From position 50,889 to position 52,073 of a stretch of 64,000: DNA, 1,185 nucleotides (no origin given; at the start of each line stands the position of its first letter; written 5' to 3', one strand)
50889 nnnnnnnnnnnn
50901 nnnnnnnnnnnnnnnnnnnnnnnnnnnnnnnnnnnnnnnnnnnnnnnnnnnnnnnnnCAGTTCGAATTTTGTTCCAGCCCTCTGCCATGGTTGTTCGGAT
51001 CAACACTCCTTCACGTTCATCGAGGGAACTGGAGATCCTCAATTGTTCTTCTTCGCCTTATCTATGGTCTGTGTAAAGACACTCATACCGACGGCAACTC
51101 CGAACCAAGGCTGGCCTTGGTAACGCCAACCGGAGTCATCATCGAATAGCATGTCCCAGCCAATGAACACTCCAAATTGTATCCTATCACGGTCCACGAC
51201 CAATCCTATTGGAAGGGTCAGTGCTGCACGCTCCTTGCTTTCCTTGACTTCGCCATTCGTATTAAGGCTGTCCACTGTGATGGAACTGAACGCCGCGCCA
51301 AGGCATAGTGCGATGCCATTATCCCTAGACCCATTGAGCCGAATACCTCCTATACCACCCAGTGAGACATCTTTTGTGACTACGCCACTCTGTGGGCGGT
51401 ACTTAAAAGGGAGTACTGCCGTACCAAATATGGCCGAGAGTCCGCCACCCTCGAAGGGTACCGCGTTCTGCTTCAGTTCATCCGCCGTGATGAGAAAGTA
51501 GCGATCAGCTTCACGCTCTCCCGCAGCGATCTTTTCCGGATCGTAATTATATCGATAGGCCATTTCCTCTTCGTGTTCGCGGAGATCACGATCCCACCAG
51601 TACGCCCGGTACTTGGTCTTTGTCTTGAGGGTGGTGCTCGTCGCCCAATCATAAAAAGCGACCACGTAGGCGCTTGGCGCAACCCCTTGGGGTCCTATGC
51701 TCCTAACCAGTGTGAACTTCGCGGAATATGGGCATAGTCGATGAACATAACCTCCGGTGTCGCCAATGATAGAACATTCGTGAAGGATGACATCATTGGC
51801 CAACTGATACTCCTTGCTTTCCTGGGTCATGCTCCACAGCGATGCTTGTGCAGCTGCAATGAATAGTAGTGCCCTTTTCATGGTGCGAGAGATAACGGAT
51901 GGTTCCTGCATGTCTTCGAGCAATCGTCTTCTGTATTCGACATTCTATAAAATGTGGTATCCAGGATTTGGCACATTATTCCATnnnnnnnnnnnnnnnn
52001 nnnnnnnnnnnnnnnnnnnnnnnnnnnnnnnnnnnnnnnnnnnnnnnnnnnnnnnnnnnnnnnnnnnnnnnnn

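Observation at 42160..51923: Seven-gene membrane-centred module: KAP/PifA-type giant NTPase, patatin phospholipase and five small TM or secreted proteins (candidate undescribed defence system)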

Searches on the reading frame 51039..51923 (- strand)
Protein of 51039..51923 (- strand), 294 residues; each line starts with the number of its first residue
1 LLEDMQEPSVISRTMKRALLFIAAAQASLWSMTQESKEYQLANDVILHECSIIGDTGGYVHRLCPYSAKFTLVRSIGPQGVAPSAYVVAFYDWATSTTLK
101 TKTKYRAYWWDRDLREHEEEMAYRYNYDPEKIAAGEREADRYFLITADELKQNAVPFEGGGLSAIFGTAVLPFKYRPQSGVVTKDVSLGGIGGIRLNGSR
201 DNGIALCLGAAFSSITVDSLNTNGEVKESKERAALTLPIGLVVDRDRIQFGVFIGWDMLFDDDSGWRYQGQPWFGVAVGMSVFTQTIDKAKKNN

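Call 5: search_protein_families(library=pfam, proteins=[window:51039-51923:-], max_evalue=0.1)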
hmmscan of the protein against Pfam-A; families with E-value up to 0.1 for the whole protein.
window:51039-51923:- (294 aa): 0 families

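Call 6: search_protein_families(library=padloc, proteins=[window:51039-51923:-], max_evalue=0.1)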
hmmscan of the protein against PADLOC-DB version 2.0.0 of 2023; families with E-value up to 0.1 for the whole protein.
window:51039-51923:- (294 aa): 0 families

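Call 7: search_protein_families(library=ncbifam, proteins=[window:51039-51923:-], max_evalue=0.1)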
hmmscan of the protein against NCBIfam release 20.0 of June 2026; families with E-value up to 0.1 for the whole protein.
window:51039-51923:- (294 aa): 1 family
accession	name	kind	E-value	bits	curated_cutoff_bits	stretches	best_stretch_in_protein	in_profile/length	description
NF008048.1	PRK10781.1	equivalog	0.077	13.1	140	0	39-68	98-128/134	Rcs stress response system protein RcsF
